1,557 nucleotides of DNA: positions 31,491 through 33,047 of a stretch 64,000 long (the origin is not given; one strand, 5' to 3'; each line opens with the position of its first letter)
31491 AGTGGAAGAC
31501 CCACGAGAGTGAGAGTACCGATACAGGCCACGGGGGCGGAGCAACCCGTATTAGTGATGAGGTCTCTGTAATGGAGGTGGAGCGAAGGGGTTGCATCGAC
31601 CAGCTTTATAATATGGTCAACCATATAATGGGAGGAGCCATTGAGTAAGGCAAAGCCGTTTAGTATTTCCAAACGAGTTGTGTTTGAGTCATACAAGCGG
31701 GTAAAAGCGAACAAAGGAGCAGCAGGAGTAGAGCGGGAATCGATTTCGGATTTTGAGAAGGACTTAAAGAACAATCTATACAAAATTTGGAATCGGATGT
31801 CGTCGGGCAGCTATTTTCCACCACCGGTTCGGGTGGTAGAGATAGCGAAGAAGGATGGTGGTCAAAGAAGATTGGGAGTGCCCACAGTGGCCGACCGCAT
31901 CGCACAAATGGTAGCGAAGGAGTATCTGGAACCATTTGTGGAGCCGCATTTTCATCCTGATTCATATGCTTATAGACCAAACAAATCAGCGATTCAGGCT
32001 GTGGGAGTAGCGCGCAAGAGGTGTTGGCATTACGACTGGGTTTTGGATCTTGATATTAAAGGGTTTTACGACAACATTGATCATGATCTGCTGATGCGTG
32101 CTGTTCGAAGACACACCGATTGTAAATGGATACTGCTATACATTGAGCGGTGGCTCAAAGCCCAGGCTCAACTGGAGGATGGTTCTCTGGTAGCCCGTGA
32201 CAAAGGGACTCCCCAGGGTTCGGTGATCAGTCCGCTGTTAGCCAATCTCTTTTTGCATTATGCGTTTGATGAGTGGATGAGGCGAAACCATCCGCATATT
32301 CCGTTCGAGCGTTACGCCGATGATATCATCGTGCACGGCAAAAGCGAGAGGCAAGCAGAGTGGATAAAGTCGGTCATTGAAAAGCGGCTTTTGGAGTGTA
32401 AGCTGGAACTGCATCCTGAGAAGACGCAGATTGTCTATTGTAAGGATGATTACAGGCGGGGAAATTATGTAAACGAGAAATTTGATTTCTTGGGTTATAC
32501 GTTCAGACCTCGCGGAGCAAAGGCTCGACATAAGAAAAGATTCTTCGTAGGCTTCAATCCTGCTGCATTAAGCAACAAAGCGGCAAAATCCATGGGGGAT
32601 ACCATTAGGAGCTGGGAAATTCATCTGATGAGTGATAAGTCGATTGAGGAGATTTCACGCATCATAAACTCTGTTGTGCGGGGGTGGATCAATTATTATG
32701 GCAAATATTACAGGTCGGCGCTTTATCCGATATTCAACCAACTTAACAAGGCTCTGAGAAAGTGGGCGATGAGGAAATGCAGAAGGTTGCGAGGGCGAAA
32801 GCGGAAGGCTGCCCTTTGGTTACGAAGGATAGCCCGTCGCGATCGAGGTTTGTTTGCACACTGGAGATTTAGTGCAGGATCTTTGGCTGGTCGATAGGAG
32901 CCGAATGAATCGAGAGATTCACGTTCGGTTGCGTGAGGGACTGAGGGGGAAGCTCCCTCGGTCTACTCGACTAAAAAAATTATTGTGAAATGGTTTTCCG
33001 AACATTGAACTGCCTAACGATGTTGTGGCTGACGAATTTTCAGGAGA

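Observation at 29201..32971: Two group II introns arranged as an apparent twintron (one nested in the 5' part of the other)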

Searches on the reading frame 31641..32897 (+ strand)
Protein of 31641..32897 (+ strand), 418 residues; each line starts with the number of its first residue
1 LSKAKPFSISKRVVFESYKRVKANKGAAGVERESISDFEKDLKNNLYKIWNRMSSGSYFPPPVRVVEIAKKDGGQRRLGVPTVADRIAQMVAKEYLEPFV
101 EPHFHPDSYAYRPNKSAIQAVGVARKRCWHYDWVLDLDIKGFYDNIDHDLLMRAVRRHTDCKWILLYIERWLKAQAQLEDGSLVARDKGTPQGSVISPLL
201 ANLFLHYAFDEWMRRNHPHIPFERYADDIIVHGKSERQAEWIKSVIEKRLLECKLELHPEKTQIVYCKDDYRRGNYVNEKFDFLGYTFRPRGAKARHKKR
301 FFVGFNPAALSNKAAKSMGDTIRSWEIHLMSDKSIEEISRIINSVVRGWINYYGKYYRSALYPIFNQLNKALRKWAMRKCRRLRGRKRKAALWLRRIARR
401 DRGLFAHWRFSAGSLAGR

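Call 4: search_protein_families(library=pfam, proteins=[window:31641-32897:+])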
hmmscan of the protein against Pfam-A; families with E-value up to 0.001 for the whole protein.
window:31641-32897:+ (418 aa): 2 families
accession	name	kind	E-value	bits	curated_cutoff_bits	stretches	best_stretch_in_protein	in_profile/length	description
PF00078.32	RVT_1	-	1.1e-41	143.2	29.6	1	68-288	1-205/205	Reverse transcriptase (RNA-dependent DNA polymerase)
PF08388.16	GIIM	-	5.6e-15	55.5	23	1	316-389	2-76/80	Group II intron, maturase-specific domain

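Call 5: search_protein_families(library=ncbifam, proteins=[window:31641-32897:+])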
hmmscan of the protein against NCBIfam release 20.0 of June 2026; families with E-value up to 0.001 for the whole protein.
window:31641-32897:+ (418 aa): 8 families
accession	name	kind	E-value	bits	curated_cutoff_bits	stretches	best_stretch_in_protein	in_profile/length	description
TIGR04416.1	group_II_RT_mat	equivalog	4.4e-127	424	300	1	12-379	2-352/353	group II intron reverse transcriptase/maturase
NF041747.1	Drt3a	equivalog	4e-25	89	200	1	133-328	112-279/412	antiviral reverse transcriptase Drt3a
NF041746.1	Drt2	equivalog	1e-20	74.3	390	1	186-294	220-327/416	antiviral reverse transcriptase Drt2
NF038233.2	retron_St85_RT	exception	7.5e-19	68.1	235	1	64-262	26-210/289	retron St85 family RNA-directed DNA polymerase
NF042941.1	Retron_TIR_antiphage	equivalog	1.7e-10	40.3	600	1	65-251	31-202/464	TIR domain-containing anti-phage reverse transcriptase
NF038237.1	retron_Ec67_fus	exception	4e-06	25.6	450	0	187-236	158-208/572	retron Ec67 family RNA-directed DNA polymerase/endonuclease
NF041749.1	Drt4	equivalog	0.00017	20.7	450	1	121-265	126-267/489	antiviral reverse transcriptase Drt4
NF041748.1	Drt3b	equivalog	0.00092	18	350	0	221-264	271-314/647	antiviral reverse transcriptase Drt3b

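Call 7: find_homologous_proteins(query=window:31641-32897:+)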
Query window:31641-32897:+ (418 aa): 8000 proteins with E <= 0.001 among 8000 candidates; the best 120 are listed.
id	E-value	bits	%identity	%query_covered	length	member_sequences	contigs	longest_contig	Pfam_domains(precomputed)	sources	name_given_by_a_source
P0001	5.1e-266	900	92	100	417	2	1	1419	PF00078.33,PF08388.17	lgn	-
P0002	2.1e-265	898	92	100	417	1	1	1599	PF00078.33,PF08388.17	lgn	-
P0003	1.1e-262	889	91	100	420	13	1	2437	PF00078.33,PF08388.17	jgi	-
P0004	6.3e-260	880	91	100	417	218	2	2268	PF00078.33,PF08388.17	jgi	-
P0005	1.9e-258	875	90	100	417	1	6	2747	PF00078.33,PF08388.17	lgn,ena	-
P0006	4.7e-258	874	90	100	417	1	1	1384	PF00078.33,PF08388.17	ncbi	-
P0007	1.0e-257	873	90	100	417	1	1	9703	PF00078.33,PF08388.17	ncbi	-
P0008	1.4e-254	863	89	100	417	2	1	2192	PF00078.33,PF08388.17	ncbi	-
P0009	1.4e-253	859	88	100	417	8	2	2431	PF00078.33,PF08388.17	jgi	jgi:RNA-directed DNA polymerase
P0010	2.2e-253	859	91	97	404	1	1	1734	PF00078.33,PF08388.17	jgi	jgi:RNA-directed DNA polymerase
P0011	3.1e-253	858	89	100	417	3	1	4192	PF00078.33,PF08388.17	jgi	-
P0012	6.2e-243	824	85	100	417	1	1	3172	PF00078.33,PF08388.17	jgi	jgi:RNA-directed DNA polymerase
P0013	5.8e-235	798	85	98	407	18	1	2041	PF00078.33,PF08388.17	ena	-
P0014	3.0e-229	779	80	100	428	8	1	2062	PF00078.33,PF08388.17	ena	-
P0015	9.6e-229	777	80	100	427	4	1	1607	PF00078.33,PF08388.17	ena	-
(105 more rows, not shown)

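Call 9: find_encoding_contigs(protein=window:31641-32897:+, flank=10000, max_places=10)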
Protein window:31641-32897:+ (418 aa): 2 contigs read that carry it; 2 places shown.
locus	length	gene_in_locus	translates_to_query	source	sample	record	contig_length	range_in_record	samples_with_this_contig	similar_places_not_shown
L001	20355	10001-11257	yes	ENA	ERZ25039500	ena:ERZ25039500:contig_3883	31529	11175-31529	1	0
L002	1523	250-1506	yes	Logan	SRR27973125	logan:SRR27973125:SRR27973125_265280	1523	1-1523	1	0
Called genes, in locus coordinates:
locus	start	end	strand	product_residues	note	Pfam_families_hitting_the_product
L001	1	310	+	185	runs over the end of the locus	PF01814:Hemerythrin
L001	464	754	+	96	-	PF03992:ABM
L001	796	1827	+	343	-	PF01180:DHO_dh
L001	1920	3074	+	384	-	PF13183:Fer4_8, PF13187:Fer4_9 (weak), PF13534:Fer4_17 (weak)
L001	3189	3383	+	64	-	PF12797:Fer4_2 (weak), PF13237:Fer4_10 (weak), PF13459:Fer4_15, PF13370:Fer4_13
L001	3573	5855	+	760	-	PF22085:NorB_cytochrome_c-like, PF00115:COX1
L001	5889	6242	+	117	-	PF04343:DUF488, PF22751:DUF488-N3a, PF22752:DUF488-N3i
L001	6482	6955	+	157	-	PF02915:Rubrerythrin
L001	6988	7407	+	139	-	PF19825:DUF6306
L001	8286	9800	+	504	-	PF00078:RVT_1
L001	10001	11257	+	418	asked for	PF00078:RVT_1, PF08388:GIIM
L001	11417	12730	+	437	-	PF00072:Response_reg, PF00069:Pkinase, PF07714:PK_Tyr_Ser-Thr, PF01636:APH (faint), PF03109:ABC1, PF14531:Kinase-like, PF17667:Pkinase_fungal (weak)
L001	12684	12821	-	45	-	-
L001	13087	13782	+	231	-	-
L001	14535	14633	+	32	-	-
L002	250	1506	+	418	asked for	PF00078:RVT_1, PF08388:GIIM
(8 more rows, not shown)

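Call 10: find_encoding_contigs(protein=P0007, flank=5000, max_places=6)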
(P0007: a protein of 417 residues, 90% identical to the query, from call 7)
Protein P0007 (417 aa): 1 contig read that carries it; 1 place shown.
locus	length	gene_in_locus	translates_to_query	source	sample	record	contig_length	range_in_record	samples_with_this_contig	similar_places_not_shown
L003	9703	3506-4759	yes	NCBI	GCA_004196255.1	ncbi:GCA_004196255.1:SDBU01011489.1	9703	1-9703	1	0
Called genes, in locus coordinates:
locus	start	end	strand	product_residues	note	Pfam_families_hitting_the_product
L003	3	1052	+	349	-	?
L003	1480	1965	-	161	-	PF01610:DDE_Tnp_ISL3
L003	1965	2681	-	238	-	PF14690:Zn_ribbon_ISL3 (weak), PF13542:HTH_Tnp_ISL3, PF01610:DDE_Tnp_ISL3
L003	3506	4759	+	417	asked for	PF00078:RVT_1, PF08388:GIIM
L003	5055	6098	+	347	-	PF01548:DEDD_Tnp_IS110, PF02371:Transposase_20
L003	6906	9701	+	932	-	?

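Call 11: find_encoding_contigs(protein=P0005, flank=5000, max_places=6)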
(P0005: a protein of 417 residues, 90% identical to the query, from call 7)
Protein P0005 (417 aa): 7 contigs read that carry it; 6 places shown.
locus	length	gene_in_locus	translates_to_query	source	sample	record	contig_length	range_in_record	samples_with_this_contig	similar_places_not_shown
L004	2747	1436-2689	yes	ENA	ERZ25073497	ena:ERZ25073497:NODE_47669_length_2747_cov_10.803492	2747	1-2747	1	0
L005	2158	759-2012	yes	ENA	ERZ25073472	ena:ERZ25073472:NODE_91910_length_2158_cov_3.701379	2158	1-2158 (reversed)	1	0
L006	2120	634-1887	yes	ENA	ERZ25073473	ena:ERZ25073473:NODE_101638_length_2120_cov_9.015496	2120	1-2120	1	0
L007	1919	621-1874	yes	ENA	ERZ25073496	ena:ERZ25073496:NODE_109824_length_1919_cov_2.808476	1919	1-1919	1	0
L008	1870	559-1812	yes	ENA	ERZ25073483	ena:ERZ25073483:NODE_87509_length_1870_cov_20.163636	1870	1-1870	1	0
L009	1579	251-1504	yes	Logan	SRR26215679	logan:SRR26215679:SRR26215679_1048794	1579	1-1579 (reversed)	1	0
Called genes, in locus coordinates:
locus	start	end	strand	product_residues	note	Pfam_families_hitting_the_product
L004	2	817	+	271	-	?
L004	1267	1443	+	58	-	-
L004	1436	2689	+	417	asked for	PF00078:RVT_1, PF08388:GIIM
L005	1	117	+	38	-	?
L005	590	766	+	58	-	-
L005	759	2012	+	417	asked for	PF00078:RVT_1, PF08388:GIIM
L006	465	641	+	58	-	-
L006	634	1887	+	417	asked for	PF00078:RVT_1, PF08388:GIIM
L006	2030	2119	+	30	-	?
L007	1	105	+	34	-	?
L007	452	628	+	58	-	-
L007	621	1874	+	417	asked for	PF00078:RVT_1, PF08388:GIIM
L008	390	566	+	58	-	-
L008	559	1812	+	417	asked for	PF00078:RVT_1, PF08388:GIIM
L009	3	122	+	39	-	?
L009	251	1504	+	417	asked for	PF00078:RVT_1, PF08388:GIIM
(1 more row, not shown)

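Call 35: search_dna_similar(query=window:31641-32894:+, collection=plasmids, mode=protein, max_rows=30)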
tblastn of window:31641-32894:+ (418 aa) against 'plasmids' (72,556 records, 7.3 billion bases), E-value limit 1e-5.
The search stops at 5000 records and this limit was reached: more records match than are counted here, and every count below describes the 5000 best-scoring records only.
Records with a match: at least 5000; places in all: 7438; records where one place covers at least 80% of the query: 956.
Best place of each record, by identity: 60-80% 34; <60% 4966.
By first word of the organism name: Klebsiella 3676; Escherichia 265; Enterobacter 145; Shigella 133; Sinorhizobium 106; Citrobacter 64; Rhizobium 63; Pseudomonas 46; Salmonella 44; Bradyrhizobium 40; and 91 more.
By predicted mobility (MOB-suite, as given by PLSDB): conjugative 2835; mobilizable 1164; non-mobilizable 1001.
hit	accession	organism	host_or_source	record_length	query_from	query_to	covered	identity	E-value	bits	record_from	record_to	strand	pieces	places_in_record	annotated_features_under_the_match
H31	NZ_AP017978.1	Neochlamydia sp. S13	-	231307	1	412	99%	65.8%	2e-173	545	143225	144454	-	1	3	ltrA: group II intron reverse transcriptase/maturase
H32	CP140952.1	Sinorhizobium meliloti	Medicago lupulina,whole organism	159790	1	413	99%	63.2%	1e-168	530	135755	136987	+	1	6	ltrA: group II intron reverse transcriptase/maturase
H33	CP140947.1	Sinorhizobium meliloti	Medicago lupulina,whole organism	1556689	1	413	99%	63.2%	1e-168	530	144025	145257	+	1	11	ltrA: group II intron reverse transcriptase/maturase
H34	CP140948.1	Sinorhizobium meliloti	Medicago lupulina,whole organism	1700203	1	413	99%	63.2%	1e-168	530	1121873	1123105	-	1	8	ltrA: group II intron reverse transcriptase/maturase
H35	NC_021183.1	Clostridium pasteurianum BC1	-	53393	1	417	100%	62.4%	2e-165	521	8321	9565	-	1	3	ltrA: group II intron reverse transcriptase/maturase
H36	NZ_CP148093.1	Rhizobium sp. T1470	Medicago sativa,cell culture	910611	1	413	99%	62.7%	7e-169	531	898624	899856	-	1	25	ltrA: group II intron reverse transcriptase/maturase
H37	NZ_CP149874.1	Rhizobium sp. T1473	-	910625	1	413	99%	62.7%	7e-169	531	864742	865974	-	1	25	ltrA: group II intron reverse transcriptase/maturase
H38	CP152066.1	Salmonella enterica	mallard duck,bacterial ...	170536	1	418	100%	61.7%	7e-164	517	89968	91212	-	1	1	ltrA: group II intron reverse transcriptase/maturase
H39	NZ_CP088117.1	Sinorhizobium meliloti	cell culture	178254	1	413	99%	62.1%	2e-98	536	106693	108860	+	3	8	IS5 family transposase | hypothetical protein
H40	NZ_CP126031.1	Bradyrhizobium elkanii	Glycine max,soybean,root nodule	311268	1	418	100%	61.2%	3e-166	524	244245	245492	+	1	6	ltrA: group II intron reverse transcriptase/maturase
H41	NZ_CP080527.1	Mesorhizobium sp. AR07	Oxytropis sp.,Cell culture,root nodule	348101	1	418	100%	61.0%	3e-164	518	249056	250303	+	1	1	ltrA: group II intron reverse transcriptase/maturase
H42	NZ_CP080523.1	Mesorhizobium sp. AR10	Astragalus sp.,Cell culture,root nodule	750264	1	418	100%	60.8%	3e-163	515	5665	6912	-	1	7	ltrA: group II intron reverse transcriptase/maturase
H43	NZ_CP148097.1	Rhizobium sp. T1470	Medicago sativa,cell culture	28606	1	418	100%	60.5%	1e-162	513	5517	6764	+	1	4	ltrA: group II intron reverse transcriptase/maturase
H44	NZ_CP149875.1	Rhizobium sp. T1473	Medicago sativa,Cell Culture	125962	1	418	100%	60.5%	1e-162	513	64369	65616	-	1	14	ltrA: group II intron reverse transcriptase/maturase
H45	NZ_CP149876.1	Rhizobium sp. T1473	Medicago sativa,Cell Culture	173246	1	418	100%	60.5%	1e-162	513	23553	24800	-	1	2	ltrA: group II intron reverse transcriptase/maturase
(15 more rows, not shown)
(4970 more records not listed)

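Call 37: get_annotated_region(hit=H33, flank=2500)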
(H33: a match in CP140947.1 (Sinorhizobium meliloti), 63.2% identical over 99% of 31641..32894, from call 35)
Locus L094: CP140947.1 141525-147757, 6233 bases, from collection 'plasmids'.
description: Sinorhizobium meliloti strain ml59 plasmid pSymA, complete sequence
organism: Sinorhizobium meliloti (NCBI taxid 382)
taxonomy: Bacteria; Pseudomonadota; Alphaproteobacteria; Hyphomicrobiales; Rhizobiaceae; Sinorhizobium; Sinorhizobium meliloti
host: -; source: Medicago lupulina,whole organism; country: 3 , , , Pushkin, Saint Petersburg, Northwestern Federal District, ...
typing (MOB-suite, as given by PLSDB): conjugative; relaxase MOBQ; mating-pair formation MPF_T
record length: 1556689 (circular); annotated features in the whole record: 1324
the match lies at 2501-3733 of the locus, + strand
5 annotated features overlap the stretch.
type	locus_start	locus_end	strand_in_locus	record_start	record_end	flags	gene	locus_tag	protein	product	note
CDS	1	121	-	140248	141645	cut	-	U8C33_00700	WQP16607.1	IS1182 family transposase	-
CDS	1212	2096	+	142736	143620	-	-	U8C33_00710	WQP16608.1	reverse transcriptase domain-containing protein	-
CDS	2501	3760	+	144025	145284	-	ltrA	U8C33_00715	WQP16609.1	group II intron reverse transcriptase/maturase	-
CDS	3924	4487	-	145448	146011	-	-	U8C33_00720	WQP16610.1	UPF0149 family protein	-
CDS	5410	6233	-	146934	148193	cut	ltrA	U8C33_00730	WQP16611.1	group II intron reverse transcriptase/maturase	-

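Call 70: find_encoding_contigs(protein=P0004, flank=3000, max_places=10)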
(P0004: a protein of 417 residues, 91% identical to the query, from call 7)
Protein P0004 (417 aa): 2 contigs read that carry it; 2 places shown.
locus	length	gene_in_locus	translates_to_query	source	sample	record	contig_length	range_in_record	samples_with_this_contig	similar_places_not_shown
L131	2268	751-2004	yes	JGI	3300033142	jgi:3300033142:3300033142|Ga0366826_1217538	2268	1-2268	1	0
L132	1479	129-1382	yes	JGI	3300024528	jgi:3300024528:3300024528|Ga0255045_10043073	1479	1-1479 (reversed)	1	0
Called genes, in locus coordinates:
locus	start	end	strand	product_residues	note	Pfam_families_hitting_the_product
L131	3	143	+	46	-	?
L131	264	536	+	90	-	-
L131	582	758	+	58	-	-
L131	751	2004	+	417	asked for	PF00078:RVT_1, PF08388:GIIM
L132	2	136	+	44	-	?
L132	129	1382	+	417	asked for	PF00078:RVT_1, PF08388:GIIM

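Call 71: find_encoding_contigs(protein=P0011, flank=3000, max_places=10)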
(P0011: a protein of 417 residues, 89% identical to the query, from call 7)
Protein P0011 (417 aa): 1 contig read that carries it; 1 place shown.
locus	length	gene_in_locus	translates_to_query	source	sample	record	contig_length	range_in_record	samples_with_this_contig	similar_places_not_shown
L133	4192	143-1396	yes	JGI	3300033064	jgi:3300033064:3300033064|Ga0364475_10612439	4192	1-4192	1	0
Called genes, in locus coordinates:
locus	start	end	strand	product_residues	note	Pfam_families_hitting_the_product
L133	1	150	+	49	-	?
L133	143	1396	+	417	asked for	PF00078:RVT_1, PF08388:GIIM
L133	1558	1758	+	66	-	-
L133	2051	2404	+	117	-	PF00578:AhpC-TSA (faint)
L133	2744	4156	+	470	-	PF20042:DUF6444, PF03050:DDE_Tnp_IS66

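Call 72: find_encoding_contigs(protein=P0012, flank=3000, max_places=10)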
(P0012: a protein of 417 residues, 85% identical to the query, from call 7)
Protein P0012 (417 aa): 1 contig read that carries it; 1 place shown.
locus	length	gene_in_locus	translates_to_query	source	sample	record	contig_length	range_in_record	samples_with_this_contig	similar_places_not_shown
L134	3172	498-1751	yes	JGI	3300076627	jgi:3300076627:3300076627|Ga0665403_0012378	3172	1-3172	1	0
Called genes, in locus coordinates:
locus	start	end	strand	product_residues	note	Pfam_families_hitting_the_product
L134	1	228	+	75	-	?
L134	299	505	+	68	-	-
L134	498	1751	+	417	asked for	PF00078:RVT_1, PF08388:GIIM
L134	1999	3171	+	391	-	?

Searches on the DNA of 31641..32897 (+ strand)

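Call 28: search_rna_families(sources=[L003, L005, L010, L011, L012, L013, L014, L088, L020, L017, L016, L019, L015, L055], threshold=gathering)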
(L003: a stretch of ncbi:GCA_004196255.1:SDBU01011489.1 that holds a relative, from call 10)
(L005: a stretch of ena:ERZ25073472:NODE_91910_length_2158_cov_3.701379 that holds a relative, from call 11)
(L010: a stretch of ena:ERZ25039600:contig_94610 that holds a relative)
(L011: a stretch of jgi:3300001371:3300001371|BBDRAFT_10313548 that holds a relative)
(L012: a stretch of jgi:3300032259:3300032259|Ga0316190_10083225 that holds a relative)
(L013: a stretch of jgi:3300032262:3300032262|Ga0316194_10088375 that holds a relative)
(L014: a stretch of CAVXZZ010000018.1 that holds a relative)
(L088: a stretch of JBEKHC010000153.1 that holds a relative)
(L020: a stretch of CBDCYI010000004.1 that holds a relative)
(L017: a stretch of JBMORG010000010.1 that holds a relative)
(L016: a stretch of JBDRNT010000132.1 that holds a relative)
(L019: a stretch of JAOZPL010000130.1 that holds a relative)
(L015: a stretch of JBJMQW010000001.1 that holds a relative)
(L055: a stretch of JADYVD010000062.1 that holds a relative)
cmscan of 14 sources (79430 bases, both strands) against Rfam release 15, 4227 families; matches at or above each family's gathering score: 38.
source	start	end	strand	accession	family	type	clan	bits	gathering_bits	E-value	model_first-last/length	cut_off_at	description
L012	77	295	+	RF02005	group-II-D1D4-6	Intron;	CL00102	176.3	49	2.6e-51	1-225/225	no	Group II catalytic intron D1-D4-6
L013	140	358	+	RF02005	group-II-D1D4-6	Intron;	CL00102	176.3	49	2.6e-51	1-225/225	no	Group II catalytic intron D1-D4-6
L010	398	616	+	RF02005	group-II-D1D4-6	Intron;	CL00102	174.9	49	7.3e-51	1-225/225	no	Group II catalytic intron D1-D4-6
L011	402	620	+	RF02005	group-II-D1D4-6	Intron;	CL00102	170.7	49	1.6e-49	1-225/225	no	Group II catalytic intron D1-D4-6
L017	3221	3443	+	RF02005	group-II-D1D4-6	Intron;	CL00102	153.4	49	5.3e-44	1-225/225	no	Group II catalytic intron D1-D4-6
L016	495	714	+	RF02005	group-II-D1D4-6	Intron;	CL00102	152.6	49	9.5e-44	1-225/225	no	Group II catalytic intron D1-D4-6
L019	3575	3793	+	RF02005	group-II-D1D4-6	Intron;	CL00102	149.8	49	7.3e-43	1-225/225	no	Group II catalytic intron D1-D4-6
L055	3572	3792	+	RF02005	group-II-D1D4-6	Intron;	CL00102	148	49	2.8e-42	1-225/225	no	Group II catalytic intron D1-D4-6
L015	190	410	+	RF02005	group-II-D1D4-6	Intron;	CL00102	142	49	2.2e-40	1-225/225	no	Group II catalytic intron D1-D4-6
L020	1537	1760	+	RF02005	group-II-D1D4-6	Intron;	CL00102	140.9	49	5.2e-40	1-225/225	no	Group II catalytic intron D1-D4-6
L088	3575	3794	+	RF02005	group-II-D1D4-6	Intron;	CL00102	138.1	49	4e-39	1-225/225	no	Group II catalytic intron D1-D4-6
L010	2559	2697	+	RF02003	group-II-D1D4-4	Intron;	CL00102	126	49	8.4e-28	1-138/138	no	Group II catalytic intron D1-D4-4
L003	3022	3140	+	RF01999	group-II-D1D4-2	Intron;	CL00102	123.6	36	4.8e-25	1-118/118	no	Group II catalytic intron D1-D4-2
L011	67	184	+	RF01999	group-II-D1D4-2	Intron;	CL00102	115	36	6.2e-23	1-118/118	no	Group II catalytic intron D1-D4-2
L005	273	393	+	RF01999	group-II-D1D4-2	Intron;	CL00102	114.7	36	7.4e-23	1-118/118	no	Group II catalytic intron D1-D4-2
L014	5668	5806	+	RF02003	group-II-D1D4-4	Intron;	CL00102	112.3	49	3.1e-24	1-138/138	no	Group II catalytic intron D1-D4-4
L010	56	179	+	RF01999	group-II-D1D4-2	Intron;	CL00102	107.4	36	4.5e-21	1-118/118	no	Group II catalytic intron D1-D4-2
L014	3937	4075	+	RF02005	group-II-D1D4-6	Intron;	CL00102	87.7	49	4.8e-23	1-225/225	no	Group II catalytic intron D1-D4-6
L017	311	383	+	RF00005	tRNA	Gene; tRNA;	CL00001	66.5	29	3.6e-12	1-71/71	no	tRNA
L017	5020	5090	+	RF00029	Intron_gpII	Intron;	-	59.4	40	4.9e-09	1-77/77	no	Group II catalytic intron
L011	3691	3766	+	RF00029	Intron_gpII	Intron;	-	57.8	40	1.2e-08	1-77/77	no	Group II catalytic intron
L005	2011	2086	+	RF00029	Intron_gpII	Intron;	-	56.6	40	2.3e-08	1-77/77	no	Group II catalytic intron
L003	4758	4833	+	RF00029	Intron_gpII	Intron;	-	56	40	3.3e-08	1-77/77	no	Group II catalytic intron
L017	179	249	+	RF00005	tRNA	Gene; tRNA;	CL00001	56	29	2.7e-09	1-71/71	no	tRNA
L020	5358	5428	+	RF00029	Intron_gpII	Intron;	-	53.2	40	1.6e-07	1-77/77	no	Group II catalytic intron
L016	2283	2353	+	RF00029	Intron_gpII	Intron;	-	52.4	40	2.5e-07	1-77/77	no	Group II catalytic intron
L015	1969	2042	+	RF00029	Intron_gpII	Intron;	-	51.6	40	3.9e-07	1-77/77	no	Group II catalytic intron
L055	5362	5431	+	RF00029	Intron_gpII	Intron;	-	50.5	40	7.2e-07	1-77/77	no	Group II catalytic intron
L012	2179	2252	+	RF00029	Intron_gpII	Intron;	-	49.3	40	1.5e-06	1-75/77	3'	Group II catalytic intron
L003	6693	6810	+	RF01051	c-di-GMP-I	Cis-reg; riboswitch;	CL00126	48.5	35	2.5e-06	1-87/87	no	c-di-GMP-I riboswitch aptamer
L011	2192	2264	+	RF00029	Intron_gpII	Intron;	-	45.4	40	1.3e-05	1-77/77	no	Group II catalytic intron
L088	5357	5429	+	RF00029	Intron_gpII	Intron;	-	44.5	40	2.2e-05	1-77/77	no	Group II catalytic intron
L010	2189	2261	+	RF00029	Intron_gpII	Intron;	-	44.3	40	2.4e-05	1-77/77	no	Group II catalytic intron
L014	5299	5371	+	RF00029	Intron_gpII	Intron;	-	41.9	40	9.4e-05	1-77/77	no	Group II catalytic intron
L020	3849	3931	+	RF00029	Intron_gpII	Intron;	-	41.3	40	0.00013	1-77/77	no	Group II catalytic intron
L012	1867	1939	+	RF00029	Intron_gpII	Intron;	-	41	40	0.00016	1-77/77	no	Group II catalytic intron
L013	1930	2002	+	RF00029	Intron_gpII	Intron;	-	41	40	0.00016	1-77/77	no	Group II catalytic intron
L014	980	1037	-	RF00005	tRNA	Gene; tRNA;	CL00001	31.9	29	0.012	1-71/71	no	tRNA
